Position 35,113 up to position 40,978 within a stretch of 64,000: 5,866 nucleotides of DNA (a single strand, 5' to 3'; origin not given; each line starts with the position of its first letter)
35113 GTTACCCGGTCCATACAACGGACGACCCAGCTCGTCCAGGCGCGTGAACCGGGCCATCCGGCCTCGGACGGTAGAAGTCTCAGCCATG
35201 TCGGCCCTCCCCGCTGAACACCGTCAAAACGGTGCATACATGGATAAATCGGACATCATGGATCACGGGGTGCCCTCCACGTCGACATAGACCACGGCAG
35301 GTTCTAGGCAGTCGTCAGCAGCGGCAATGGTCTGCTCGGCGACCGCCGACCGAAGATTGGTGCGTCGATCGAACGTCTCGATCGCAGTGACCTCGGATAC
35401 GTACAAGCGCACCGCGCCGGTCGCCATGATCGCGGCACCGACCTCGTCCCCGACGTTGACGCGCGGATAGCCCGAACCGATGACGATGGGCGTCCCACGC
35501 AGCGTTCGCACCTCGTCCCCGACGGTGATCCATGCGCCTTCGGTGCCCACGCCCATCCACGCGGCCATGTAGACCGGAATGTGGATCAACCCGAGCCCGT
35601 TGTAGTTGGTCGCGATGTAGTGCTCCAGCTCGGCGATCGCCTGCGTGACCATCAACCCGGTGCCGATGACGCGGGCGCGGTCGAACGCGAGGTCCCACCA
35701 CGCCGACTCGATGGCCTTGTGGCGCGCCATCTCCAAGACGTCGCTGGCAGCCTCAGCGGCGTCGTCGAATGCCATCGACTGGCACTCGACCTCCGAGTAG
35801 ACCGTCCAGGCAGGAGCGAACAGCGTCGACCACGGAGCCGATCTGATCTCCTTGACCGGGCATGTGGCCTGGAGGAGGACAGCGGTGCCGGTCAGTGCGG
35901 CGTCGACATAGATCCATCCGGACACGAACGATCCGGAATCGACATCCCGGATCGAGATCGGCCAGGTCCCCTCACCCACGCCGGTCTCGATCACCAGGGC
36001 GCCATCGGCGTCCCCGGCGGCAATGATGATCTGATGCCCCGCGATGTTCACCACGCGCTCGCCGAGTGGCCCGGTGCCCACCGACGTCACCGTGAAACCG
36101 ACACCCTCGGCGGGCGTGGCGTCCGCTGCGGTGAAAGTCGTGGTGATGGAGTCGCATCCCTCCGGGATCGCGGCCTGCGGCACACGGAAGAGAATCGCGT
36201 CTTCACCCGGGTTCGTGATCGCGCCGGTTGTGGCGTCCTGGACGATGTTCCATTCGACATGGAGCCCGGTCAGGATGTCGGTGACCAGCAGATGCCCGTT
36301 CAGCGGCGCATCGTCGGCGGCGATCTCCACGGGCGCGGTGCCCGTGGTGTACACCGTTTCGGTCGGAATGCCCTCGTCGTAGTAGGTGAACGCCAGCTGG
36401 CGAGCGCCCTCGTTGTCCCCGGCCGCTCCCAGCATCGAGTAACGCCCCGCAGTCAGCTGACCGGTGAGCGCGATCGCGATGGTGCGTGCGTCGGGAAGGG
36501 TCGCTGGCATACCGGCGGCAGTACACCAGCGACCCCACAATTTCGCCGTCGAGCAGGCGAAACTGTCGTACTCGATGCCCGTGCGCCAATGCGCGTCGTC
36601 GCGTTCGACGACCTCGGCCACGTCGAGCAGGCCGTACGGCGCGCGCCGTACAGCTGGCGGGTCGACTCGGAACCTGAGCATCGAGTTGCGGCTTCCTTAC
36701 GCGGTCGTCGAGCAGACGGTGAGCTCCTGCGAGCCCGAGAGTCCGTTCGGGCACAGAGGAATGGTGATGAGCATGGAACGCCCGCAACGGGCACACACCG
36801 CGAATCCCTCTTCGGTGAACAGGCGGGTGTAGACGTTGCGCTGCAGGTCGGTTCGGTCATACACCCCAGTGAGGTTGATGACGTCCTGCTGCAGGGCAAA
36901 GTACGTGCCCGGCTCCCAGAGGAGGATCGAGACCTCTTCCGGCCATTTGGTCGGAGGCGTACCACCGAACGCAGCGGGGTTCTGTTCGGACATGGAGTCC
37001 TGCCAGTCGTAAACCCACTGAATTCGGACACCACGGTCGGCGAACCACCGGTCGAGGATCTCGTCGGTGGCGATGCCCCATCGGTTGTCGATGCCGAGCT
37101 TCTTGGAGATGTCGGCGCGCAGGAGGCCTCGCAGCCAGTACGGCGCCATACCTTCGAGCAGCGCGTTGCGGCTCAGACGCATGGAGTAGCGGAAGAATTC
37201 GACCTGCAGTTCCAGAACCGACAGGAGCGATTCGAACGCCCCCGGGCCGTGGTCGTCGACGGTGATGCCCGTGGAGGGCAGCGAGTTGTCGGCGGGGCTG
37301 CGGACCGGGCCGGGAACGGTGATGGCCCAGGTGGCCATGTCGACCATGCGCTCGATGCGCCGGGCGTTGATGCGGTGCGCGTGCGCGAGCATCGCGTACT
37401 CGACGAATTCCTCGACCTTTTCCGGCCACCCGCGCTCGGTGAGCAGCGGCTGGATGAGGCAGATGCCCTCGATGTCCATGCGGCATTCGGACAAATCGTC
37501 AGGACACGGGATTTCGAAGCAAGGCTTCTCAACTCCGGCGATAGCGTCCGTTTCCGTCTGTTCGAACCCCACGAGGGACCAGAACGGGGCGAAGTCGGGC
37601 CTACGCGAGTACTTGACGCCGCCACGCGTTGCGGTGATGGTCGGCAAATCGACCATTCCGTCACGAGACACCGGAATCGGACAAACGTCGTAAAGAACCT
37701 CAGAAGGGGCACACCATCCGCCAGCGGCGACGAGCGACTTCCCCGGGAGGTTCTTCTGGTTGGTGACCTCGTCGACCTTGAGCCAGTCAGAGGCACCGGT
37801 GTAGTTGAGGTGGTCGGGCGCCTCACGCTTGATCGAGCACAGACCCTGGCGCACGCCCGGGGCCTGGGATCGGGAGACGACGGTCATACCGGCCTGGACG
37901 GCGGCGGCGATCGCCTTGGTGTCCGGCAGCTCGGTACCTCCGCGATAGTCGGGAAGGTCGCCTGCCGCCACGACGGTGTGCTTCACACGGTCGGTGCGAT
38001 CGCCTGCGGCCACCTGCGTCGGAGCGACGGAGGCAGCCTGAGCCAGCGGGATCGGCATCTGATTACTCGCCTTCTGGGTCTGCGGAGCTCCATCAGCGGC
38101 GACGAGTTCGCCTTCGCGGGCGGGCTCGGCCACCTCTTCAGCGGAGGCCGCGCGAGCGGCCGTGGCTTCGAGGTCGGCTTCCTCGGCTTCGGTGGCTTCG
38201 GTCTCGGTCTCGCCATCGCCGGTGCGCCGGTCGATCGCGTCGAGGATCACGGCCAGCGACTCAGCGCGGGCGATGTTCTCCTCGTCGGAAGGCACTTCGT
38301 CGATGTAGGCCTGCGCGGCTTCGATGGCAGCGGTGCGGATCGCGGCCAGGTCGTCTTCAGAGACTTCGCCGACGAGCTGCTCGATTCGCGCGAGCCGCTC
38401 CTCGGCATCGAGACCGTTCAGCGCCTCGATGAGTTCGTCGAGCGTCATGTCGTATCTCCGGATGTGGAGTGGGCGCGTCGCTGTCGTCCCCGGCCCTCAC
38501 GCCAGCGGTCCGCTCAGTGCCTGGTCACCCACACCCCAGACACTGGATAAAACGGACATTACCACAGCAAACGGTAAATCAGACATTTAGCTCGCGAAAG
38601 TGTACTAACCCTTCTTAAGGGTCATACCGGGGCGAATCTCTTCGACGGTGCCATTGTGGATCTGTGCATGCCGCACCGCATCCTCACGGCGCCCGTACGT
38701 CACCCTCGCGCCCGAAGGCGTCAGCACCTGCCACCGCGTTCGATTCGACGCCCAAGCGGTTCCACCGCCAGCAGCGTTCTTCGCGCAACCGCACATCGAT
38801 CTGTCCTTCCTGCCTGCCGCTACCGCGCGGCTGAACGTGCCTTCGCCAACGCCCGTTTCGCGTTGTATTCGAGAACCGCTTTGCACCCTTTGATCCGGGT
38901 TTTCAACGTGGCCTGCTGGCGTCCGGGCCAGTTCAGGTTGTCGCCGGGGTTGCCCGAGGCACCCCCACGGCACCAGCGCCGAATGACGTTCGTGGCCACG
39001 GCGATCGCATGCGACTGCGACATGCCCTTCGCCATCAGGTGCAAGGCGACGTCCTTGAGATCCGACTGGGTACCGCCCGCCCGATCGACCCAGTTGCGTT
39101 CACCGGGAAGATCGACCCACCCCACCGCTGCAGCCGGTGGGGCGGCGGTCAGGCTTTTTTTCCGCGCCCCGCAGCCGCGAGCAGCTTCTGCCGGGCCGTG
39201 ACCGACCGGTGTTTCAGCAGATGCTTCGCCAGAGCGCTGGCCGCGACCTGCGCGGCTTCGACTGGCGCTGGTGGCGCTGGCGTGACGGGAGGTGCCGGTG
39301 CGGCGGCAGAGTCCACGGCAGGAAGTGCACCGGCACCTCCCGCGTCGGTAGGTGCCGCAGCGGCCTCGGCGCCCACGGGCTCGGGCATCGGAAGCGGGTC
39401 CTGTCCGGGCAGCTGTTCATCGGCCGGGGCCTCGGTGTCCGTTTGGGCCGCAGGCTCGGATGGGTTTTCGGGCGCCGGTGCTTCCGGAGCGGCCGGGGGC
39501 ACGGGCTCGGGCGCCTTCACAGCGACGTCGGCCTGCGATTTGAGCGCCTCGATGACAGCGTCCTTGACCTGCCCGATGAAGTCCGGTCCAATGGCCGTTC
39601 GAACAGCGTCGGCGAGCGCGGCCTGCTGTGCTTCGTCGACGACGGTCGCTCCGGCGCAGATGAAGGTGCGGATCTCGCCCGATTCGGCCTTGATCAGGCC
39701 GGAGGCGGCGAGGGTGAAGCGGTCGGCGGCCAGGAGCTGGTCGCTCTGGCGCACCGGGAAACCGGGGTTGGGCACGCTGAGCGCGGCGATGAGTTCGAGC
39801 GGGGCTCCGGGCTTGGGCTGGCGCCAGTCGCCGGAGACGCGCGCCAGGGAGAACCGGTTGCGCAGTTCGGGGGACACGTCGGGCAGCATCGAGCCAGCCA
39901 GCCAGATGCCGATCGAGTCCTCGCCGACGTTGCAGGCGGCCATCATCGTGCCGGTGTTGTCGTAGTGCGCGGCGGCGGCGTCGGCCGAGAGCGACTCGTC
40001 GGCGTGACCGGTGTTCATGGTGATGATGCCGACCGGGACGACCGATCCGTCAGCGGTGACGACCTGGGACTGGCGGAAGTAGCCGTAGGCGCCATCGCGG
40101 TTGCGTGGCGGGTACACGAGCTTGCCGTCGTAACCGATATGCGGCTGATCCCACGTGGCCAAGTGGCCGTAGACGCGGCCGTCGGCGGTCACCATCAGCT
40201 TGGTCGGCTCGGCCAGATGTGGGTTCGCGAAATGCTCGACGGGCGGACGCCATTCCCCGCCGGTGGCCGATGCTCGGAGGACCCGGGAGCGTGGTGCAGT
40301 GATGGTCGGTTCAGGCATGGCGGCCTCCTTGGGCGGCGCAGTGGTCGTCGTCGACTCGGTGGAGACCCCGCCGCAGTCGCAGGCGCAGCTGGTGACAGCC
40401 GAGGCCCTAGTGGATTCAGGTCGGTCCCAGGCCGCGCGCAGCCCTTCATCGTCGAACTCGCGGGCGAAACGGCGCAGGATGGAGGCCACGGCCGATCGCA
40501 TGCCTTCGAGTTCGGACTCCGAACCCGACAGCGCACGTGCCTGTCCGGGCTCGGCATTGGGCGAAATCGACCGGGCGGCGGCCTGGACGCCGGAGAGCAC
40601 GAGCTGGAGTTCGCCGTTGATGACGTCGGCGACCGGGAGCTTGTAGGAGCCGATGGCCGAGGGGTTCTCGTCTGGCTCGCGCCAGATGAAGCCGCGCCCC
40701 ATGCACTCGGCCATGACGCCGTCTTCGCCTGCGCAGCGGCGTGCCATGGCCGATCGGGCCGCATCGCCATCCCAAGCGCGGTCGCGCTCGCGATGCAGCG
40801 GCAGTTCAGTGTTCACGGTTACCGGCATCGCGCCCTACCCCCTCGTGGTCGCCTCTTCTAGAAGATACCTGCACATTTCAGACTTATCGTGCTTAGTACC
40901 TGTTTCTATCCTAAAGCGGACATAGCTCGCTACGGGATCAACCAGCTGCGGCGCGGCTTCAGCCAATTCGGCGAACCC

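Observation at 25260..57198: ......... box marking essentially every morphogenesis transcription unit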

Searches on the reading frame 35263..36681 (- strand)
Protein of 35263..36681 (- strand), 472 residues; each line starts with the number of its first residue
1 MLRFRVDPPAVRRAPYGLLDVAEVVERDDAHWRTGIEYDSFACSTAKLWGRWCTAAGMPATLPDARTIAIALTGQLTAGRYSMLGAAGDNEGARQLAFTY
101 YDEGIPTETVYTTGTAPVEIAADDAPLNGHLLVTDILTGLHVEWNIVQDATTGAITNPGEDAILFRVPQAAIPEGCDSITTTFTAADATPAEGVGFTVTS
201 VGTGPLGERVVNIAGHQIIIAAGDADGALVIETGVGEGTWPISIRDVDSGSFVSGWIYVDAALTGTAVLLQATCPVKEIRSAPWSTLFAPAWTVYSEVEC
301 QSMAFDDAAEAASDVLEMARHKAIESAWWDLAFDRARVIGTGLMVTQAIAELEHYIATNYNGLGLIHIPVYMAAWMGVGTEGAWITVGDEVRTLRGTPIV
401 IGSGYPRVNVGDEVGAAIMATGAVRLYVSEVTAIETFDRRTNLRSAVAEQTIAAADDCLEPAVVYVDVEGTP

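Call 10: search_protein_families(library=phrogs, proteins=[window:35263-36681:-], max_evalue=0.001)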
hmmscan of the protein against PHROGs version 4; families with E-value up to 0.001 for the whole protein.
window:35263-36681:- (472 aa): 1 family
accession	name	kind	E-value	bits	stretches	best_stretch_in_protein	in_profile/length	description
phrog_779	-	unknown function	4.7e-36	125.5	2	291-469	91-275/284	-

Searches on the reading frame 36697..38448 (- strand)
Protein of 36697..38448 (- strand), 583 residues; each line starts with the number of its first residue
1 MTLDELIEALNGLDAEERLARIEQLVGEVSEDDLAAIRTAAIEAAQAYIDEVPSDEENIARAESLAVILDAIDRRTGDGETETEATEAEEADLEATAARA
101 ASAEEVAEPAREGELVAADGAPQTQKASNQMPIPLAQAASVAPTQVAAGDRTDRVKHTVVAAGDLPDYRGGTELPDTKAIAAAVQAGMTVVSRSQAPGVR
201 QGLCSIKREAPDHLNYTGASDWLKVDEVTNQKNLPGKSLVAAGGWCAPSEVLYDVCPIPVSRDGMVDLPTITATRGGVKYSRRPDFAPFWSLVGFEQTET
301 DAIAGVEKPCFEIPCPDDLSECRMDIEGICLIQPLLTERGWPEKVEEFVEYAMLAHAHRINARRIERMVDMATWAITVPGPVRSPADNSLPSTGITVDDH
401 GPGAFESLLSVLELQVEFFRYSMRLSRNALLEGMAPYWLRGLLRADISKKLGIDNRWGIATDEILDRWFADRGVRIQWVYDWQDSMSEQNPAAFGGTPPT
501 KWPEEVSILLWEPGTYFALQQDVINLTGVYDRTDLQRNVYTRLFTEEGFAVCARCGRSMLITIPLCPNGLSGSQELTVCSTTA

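Call 10: search_protein_families(library=phrogs, proteins=[window:36697-38448:-], max_evalue=0.001)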
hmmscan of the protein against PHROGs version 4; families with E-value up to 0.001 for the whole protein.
window:36697-38448:- (583 aa): 2 families
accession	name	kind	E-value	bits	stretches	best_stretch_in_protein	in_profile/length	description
phrog_777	-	head and packaging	1.6e-134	451.3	1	26-580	39-578/580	major head protein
phrog_20604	-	head and packaging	2e-05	25.8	1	238-282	2-46/76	virion structural protein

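Call 12: search_dna_similar(query=window:36697-38448:-, collection=phages, mode=protein, max_rows=30)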
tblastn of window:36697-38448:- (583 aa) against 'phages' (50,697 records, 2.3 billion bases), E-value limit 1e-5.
Records with a match: 872; places in all: 872; records where one place covers at least 80% of the query: 0.
Best place of each record, by identity: <60% 872.
By first word of the organism name: Mycobacterium 496; Gordonia 198; Microbacterium 126; Arthrobacter 18; Streptomyces 17; Rhodococcus 3; Actinoplanes 2; Curtobacterium 2; Mycolicibacterium 2; Tsukamurella 2; and 6 more.
By host as written in the record: Mycobacterium smegmatis mc2 155 348; Gordonia terrae 3612 155; Mycobacterium smegmatis mc#155 83; Microbacterium foliorum NRRL B-24224 57; Microbacterium foliorum NRRL B-24224 SEA 28; Microbacterium paraoxydans NWU1 27; Gordonia terrae CAG3 16; Gordonia rubripertincta NRRL B-16540 12; and 53 more.
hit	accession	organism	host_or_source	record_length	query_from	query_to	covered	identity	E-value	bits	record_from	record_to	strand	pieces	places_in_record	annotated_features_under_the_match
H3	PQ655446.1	Microbacterium phage SM23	Microbacterium sp.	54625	122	569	77%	35.1%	6e-67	242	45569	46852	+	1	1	major head protein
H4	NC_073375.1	Microbacterium phage Jayden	Microbacterium paraoxydans NWU1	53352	178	576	68%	39.0%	2e-73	261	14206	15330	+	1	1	28: major capsid hexamer protein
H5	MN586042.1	Microbacterium phage Jayden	Microbacterium paraoxydans NWU1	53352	178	576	68%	39.0%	2e-73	261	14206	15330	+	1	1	28: major capsid hexamer protein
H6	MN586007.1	Microbacterium phage Smarties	Microbacterium paraoxydans NWU1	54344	193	576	66%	40.1%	4e-46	256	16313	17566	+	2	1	35: major capsid hexamer protein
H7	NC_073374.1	Microbacterium phage Ariadne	Microbacterium paraoxydans NWU1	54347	193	576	66%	40.1%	4e-46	256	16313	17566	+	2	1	35: major capsid hexamer protein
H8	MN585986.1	Microbacterium phage Ariadne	Microbacterium paraoxydans NWU1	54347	193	576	66%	40.1%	4e-46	256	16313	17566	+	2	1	35: major capsid hexamer protein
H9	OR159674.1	Microbacterium phage Nicole72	Microbacterium paraoxydans NWU1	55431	193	582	67%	39.6%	1e-48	272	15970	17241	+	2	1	22: major capsid hexamer protein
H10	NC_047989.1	Microbacterium phage RobsFeet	Microbacterium paraoxydans NWU1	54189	193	576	65%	40.2%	6e-47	259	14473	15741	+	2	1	28: major head protein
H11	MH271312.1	Microbacterium phage RobsFeet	Microbacterium paraoxydans NWU1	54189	193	576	65%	40.2%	6e-47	259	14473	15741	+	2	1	28: major capsid hexamer protein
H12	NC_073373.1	Microbacterium phage Tyrumbra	Microbacterium paraoxydans NRRL B-14843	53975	193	576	65%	39.9%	1e-46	260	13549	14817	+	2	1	25: major capsid hexamer protein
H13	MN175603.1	Microbacterium phage Tyrumbra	Microbacterium paraoxydans NRRL B-14843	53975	193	576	65%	39.9%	1e-46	260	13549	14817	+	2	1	25: major capsid hexamer protein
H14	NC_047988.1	Microbacterium phage Metamorphoo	Microbacterium paraoxydans NWU1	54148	193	576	65%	39.9%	2e-46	258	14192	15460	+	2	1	27: major head protein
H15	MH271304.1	Microbacterium phage Metamorphoo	Microbacterium paraoxydans NWU1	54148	193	576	65%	39.9%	2e-46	258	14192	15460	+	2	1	27: major capsid hexamer protein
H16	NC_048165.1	Microbacterium phage Fireman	Microbacterium paraoxydans NWU1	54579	193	576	65%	39.9%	2e-46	257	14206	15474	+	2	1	27: major head protein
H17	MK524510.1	Microbacterium phage Fireman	Microbacterium paraoxydans NWU1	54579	193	576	65%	39.9%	2e-46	257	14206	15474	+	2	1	27: major capsid hexamer protein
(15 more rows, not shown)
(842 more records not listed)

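Call 14: find_related_loci(query=window:36697-38448:-, collection=viral_contigs, flank=10000)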
Query window:36697-38448:- (583 aa) in viral_contigs; peptide patterns used: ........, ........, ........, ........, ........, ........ (x = any residue, [..] = any of these).
114 stretches matched a pattern; 95 encode a relative of the query (tblastn E <= 1e-3); the best 80 are kept; 79 distinct loci.
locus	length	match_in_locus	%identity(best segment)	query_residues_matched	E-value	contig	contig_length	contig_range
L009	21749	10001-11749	97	1-583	0e+0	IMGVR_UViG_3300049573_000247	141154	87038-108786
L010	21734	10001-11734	78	1-583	0e+0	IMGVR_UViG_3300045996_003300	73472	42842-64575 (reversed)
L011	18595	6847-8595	88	1-583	0e+0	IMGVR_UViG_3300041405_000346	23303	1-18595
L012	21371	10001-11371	65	109-580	0e+0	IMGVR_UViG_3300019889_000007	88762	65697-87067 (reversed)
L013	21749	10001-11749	98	1-583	0e+0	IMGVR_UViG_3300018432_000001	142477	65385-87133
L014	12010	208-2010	42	3-580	1e-139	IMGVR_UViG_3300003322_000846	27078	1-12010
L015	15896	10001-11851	42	3-580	3e-136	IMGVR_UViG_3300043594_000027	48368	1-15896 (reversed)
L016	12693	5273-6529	50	158-579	2e-134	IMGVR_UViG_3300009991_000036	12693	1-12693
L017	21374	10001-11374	48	121-580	4e-134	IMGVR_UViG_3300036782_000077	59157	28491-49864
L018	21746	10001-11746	41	3-579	3e-133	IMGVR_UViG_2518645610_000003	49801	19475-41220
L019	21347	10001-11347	49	132-581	3e-133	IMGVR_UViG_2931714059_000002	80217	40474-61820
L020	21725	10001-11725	42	14-580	2e-131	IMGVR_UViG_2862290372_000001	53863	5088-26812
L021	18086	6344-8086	42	3-580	4e-129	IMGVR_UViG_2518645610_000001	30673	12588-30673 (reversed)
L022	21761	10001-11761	41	3-580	2e-123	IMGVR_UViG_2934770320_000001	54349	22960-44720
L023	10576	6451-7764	46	133-572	5e-120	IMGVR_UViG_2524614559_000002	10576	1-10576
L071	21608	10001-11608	31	69-581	7e-65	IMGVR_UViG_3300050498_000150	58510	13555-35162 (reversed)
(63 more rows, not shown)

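Call 53: find_related_loci(query=window:36697-38448:-, collection=genome_contigs, flank=10000)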
Query window:36697-38448:- (583 aa) in genome_contigs; peptide patterns used: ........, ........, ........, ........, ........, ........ (x = any residue, [..] = any of these).
141 stretches matched a pattern; 23 encode a relative of the query (tblastn E <= 1e-3); 23 distinct loci.
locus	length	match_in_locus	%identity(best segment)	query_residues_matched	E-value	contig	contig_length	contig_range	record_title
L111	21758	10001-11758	43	3-580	9e-137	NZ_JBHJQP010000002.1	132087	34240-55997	Streptomyces sp. NPDC056347 NPDC056347_T9_G12.ctg-0002, whole genome shotgun sequence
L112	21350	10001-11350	49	132-582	2e-135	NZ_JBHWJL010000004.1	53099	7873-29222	Streptomyces sp. NPDC059853 NPDC059853_T46_E8.ctg-0004, whole genome shotgun sequence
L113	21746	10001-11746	41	3-579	9e-134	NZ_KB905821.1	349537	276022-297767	Streptomyces sulphureus DSM 40104 F603DRAFT_scaffold00009.9, whole genome shotgun sequence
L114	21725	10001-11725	42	14-580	6e-132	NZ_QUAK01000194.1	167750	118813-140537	Streptomyces triticagri strain NEAU-YY421 scaffold113, whole genome shotgun sequence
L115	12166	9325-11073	41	3-579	9e-131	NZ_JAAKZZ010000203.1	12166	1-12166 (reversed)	Streptomyces boncukensis strain SB3404 SB3404_contig_203_length_12166_53.8_1.25, whole genome shotgun sequence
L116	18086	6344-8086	42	3-580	1e-129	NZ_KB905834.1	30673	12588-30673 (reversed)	Streptomyces sulphureus DSM 40104 F603DRAFT_scaffold00022.22, whole genome shotgun sequence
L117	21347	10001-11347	46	127-579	3e-125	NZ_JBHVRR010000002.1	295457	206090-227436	Streptomyces sp. NPDC058045 NPDC058045_T38_H4.ctg-0002, whole genome shotgun sequence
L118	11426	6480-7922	43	98-581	1e-119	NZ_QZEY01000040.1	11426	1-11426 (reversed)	Bailinhaonella thermotolerans strain YIM 75507 Scaffold40, whole genome shotgun sequence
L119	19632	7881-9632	36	8-580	7e-87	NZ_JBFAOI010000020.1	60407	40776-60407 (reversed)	Micromonospora sp. NPDC049645 NPDC049645_104_B4.ctg-0020, whole genome shotgun sequence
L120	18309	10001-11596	33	29-583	1e-81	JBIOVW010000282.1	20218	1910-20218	MAG: Nakamurella sp. isolate MAG098 k127_2245285, whole genome shotgun sequence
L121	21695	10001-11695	32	3-574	8e-71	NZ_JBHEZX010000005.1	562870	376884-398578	Streptacidiphilus sp. N1-1 contig5, whole genome shotgun sequence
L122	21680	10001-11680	32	5-583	5e-79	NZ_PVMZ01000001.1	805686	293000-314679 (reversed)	Actinoplanes italicus strain DSM 43146 Ga0180974_101, whole genome shotgun sequence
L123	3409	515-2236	32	29-570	3e-69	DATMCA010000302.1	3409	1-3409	MAG TPA_asm: Umezawaea sp. isolate SMAG_U13368 k141_1157655, whole genome shotgun sequence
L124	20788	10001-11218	34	158-573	3e-68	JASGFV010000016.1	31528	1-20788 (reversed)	MAG: Gordonia sp. (in: high G+C Gram-positive bacteria) isolate 5H109 JMF-2111-06-0005.hyb.bin.109_15, whole genome shot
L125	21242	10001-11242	32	156-573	5e-68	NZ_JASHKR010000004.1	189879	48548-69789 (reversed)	Rhodococcus sp. IEGM 1379 NODE_4_length_189879_cov_481.912071, whole genome shotgun sequence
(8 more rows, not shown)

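Call 88: search_dna_similar(query=L071:10001-11608:+, collection=phages, mode=protein, max_rows=12)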
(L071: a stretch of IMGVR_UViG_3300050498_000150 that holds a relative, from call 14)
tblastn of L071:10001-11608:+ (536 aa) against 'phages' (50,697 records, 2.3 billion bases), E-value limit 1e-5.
Records with a match: 874; places in all: 874; records where one place covers at least 80% of the query: 225.
Best place of each record, by identity: <60% 874.
By first word of the organism name: Mycobacterium 496; Gordonia 198; Microbacterium 128; Arthrobacter 18; Streptomyces 17; Rhodococcus 3; Actinoplanes 2; Curtobacterium 2; Mycolicibacterium 2; Tsukamurella 2; and 6 more.
By host as written in the record: Mycobacterium smegmatis mc2 155 348; Gordonia terrae 3612 155; Mycobacterium smegmatis mc#155 83; Microbacterium foliorum NRRL B-24224 57; Microbacterium foliorum NRRL B-24224 SEA 28; Microbacterium paraoxydans NWU1 27; Gordonia terrae CAG3 16; - 12; and 53 more.
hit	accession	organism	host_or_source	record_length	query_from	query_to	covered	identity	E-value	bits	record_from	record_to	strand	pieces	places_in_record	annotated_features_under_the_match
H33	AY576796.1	Actinoplanes phage phiAsp2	-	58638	149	527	71%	45.7%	4e-88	302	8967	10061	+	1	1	pas14: Pas14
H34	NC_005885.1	Actinoplanes phage phiAsp2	Actinoplanes sp. SN223/29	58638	149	527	71%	45.7%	4e-88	302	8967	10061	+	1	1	major head protein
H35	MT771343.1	Gordonia phage Clown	Gordonia terrae 3612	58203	83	533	84%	37.7%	3e-67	242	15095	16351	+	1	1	23: major capsid hexamer protein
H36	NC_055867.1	Gordonia phage Clown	Gordonia terrae 3612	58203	83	533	84%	37.7%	3e-67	242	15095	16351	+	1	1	23: major head protein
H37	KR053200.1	Gordonia phage GTE6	Gordonia terrae strain CON34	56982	94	533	82%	37.4%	2e-65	236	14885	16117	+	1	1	putative structural protein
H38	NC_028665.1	Gordonia phage GTE6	Gordonia terrae strain CON34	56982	94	533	82%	37.4%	2e-65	236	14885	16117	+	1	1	major head protein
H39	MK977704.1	Gordonia Terrae phage RoadKill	Gordonia terrae CAG3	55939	94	533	82%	36.9%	6e-65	235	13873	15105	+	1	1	18: major capsid hexamer protein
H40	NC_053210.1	Gordonia phage Dexdert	Gordonia terrae 3612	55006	94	533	82%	36.9%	7e-65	234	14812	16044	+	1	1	21: major head protein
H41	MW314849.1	Gordonia phage Dexdert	Gordonia terrae 3612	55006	94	533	82%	36.9%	7e-65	234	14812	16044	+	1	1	21: major capsid hexamer protein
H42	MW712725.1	Gordonia phage EdmundFerry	Gordonia terrae 3612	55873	94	533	82%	36.9%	7e-65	234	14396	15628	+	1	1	19: major capsid hexamer protein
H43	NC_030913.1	Gordonia phage Wizard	Gordonia terrae 3612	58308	97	532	81%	36.9%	1e-64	234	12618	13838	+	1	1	19: major head protein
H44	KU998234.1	Gordonia phage Wizard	Gordonia terrae 3612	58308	97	532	81%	36.9%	1e-64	234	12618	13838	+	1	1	19: major capsid hexamer protein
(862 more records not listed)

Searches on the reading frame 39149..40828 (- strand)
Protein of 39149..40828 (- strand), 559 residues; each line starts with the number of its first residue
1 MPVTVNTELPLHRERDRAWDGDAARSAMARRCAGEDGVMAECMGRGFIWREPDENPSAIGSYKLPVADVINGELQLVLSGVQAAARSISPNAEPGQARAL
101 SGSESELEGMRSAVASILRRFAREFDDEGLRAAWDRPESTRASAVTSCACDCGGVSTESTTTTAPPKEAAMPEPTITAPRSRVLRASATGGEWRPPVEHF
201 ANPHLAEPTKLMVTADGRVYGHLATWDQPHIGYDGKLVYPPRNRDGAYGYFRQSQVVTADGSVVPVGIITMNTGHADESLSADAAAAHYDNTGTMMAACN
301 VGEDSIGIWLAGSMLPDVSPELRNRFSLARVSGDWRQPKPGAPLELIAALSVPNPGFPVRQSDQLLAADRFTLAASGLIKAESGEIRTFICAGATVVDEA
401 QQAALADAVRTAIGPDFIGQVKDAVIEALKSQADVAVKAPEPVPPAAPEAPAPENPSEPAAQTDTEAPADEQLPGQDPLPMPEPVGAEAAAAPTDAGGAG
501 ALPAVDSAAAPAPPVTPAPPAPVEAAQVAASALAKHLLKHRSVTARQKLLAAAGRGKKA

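Call 11: search_protein_families(library=phrogs, proteins=[window:39149-40828:-], max_evalue=0.001)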
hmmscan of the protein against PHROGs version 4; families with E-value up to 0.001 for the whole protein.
window:39149-40828:- (559 aa): 5 families
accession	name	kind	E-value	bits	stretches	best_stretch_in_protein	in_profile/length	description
phrog_859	-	head and packaging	1.1e-62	213.7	1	195-441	555-791/807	portal protein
phrog_21470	-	unknown function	7.3e-60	204.1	1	181-412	208-432/500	-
phrog_18402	-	head and packaging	8.1e-48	164.5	1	198-435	20-245/861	head maturation protease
phrog_29860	-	head and packaging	1.3e-46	160.5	1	198-383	19-202/405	virion structural protein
phrog_21406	-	unknown function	1.8e-26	93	1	200-360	616-778/1668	-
